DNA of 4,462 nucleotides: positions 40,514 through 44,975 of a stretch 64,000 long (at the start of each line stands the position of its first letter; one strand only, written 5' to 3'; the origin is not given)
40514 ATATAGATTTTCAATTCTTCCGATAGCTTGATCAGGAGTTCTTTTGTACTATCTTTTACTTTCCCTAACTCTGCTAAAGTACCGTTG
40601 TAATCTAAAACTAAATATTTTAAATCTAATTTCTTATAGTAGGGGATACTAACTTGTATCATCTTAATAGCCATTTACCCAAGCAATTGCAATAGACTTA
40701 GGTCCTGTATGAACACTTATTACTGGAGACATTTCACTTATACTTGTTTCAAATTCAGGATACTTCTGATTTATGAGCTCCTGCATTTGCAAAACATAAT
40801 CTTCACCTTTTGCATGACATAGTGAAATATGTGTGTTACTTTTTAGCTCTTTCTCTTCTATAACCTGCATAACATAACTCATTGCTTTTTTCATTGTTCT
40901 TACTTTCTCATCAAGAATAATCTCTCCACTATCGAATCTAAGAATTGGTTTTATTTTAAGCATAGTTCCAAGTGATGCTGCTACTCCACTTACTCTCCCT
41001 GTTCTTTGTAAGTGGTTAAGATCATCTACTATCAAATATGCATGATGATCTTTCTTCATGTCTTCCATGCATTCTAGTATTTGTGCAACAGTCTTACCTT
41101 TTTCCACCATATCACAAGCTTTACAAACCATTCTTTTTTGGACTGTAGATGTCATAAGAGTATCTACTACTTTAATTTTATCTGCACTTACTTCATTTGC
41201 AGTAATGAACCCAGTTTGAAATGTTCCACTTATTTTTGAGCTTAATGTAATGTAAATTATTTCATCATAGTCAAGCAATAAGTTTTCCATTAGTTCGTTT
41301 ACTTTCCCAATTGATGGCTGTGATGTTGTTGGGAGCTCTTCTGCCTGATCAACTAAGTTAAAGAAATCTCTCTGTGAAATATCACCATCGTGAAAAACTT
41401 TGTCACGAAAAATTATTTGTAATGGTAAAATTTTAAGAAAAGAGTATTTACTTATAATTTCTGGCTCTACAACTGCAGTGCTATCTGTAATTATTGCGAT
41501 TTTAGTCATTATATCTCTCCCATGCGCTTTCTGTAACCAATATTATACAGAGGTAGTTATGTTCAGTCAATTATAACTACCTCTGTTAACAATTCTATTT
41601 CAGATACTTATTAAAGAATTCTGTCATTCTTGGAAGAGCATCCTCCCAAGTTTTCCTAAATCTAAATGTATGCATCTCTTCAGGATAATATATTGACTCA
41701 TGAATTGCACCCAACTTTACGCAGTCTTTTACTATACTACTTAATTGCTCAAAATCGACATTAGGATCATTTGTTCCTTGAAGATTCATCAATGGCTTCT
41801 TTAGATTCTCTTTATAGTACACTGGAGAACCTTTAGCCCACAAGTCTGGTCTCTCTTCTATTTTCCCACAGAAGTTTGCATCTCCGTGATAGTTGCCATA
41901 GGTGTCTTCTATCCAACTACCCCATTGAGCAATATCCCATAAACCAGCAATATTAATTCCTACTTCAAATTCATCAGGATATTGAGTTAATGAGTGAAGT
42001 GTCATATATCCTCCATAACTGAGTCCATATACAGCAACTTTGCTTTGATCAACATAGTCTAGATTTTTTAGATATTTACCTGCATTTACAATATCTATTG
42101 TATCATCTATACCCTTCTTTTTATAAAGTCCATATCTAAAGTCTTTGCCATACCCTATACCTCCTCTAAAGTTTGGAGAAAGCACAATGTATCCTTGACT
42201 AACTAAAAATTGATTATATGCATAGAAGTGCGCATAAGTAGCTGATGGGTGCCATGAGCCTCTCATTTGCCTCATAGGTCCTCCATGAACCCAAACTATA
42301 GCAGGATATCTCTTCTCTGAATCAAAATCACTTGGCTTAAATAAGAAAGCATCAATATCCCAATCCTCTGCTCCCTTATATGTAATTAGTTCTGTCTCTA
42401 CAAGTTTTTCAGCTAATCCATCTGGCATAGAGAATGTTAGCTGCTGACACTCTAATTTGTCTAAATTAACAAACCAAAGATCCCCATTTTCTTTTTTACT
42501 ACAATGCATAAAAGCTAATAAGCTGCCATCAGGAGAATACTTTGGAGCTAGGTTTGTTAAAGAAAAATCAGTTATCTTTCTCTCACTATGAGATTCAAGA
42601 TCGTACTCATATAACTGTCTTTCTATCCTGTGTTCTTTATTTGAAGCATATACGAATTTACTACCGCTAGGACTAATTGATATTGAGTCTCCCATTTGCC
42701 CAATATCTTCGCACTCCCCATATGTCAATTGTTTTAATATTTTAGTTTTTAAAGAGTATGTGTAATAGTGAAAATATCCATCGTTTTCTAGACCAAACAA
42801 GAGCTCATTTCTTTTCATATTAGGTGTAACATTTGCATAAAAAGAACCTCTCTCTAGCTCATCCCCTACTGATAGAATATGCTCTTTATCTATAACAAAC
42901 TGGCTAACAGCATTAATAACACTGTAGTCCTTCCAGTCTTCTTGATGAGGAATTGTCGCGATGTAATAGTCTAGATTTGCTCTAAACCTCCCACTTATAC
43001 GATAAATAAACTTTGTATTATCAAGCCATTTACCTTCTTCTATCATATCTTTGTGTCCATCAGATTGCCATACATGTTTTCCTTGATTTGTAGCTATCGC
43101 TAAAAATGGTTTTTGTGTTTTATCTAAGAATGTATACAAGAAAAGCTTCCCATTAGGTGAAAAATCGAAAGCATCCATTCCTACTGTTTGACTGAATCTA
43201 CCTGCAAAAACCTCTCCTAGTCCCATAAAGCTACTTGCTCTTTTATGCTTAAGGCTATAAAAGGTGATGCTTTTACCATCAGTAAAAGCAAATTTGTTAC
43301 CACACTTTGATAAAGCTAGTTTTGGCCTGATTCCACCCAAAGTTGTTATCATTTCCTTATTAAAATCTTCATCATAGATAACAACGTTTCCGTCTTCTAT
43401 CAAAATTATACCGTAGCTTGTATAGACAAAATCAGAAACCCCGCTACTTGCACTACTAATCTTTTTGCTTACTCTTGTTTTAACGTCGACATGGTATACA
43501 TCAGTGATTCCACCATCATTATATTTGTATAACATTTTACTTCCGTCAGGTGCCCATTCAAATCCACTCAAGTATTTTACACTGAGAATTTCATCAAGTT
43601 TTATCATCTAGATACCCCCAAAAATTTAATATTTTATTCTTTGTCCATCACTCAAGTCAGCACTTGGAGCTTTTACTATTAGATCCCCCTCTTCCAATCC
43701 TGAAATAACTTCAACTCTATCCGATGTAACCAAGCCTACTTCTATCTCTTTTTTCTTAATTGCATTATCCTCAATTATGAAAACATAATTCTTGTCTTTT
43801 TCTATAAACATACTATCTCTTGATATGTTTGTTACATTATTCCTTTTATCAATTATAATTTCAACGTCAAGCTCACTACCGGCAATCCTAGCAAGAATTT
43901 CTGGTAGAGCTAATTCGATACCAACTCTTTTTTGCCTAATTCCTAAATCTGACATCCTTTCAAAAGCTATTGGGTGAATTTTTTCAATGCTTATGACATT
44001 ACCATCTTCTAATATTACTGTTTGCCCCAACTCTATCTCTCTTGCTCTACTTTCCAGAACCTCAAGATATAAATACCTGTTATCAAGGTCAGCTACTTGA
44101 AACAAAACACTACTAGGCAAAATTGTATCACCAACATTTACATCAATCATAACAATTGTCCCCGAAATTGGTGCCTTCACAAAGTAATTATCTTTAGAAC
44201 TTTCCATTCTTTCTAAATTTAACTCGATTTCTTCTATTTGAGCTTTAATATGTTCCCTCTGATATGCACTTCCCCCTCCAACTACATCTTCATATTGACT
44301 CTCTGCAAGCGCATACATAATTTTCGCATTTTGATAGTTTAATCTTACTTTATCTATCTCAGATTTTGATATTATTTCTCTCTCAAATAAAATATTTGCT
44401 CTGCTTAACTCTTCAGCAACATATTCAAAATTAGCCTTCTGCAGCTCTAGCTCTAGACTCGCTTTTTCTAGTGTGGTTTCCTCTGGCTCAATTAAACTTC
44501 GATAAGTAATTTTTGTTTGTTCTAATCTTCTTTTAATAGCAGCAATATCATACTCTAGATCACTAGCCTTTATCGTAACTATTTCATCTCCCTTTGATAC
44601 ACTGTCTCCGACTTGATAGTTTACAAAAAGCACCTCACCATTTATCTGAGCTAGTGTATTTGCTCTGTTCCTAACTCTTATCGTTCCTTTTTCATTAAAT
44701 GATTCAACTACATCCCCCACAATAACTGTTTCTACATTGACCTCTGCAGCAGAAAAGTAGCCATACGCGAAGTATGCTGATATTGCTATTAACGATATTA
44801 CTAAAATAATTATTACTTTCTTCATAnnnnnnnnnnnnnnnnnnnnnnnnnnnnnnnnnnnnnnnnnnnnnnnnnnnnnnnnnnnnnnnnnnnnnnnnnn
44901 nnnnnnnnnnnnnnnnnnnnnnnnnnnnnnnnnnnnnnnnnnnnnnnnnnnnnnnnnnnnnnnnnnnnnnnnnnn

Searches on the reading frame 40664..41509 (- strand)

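Call 44: search_protein_families(library=pfam, max_evalue=0.00001, proteins=[window:40664-41509:-])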
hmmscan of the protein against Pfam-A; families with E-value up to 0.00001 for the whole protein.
window:40664-41509:- (281 aa): 1 family
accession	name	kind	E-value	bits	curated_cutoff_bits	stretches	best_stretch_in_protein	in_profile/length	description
PF02645.21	DegV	-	1.1e-84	284.5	27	1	3-278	1-278/280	Uncharacterised protein, DegV family COG1307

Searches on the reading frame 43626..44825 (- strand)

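Call 44: search_protein_families(library=pfam, max_evalue=0.00001, proteins=[window:43626-44825:-])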
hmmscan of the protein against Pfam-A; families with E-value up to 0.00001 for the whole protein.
window:43626-44825:- (399 aa): 2 families
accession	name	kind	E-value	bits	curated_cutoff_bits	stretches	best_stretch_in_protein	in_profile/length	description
PF16576.10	HlyD_D23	-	4.1e-13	49.5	30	1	203-271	98-166/214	Barrel-sandwich domain of CusB or HlyD membrane-fusion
PF13437.12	HlyD_3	-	4e-11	44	22.2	1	216-276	2-65/106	HlyD family secretion protein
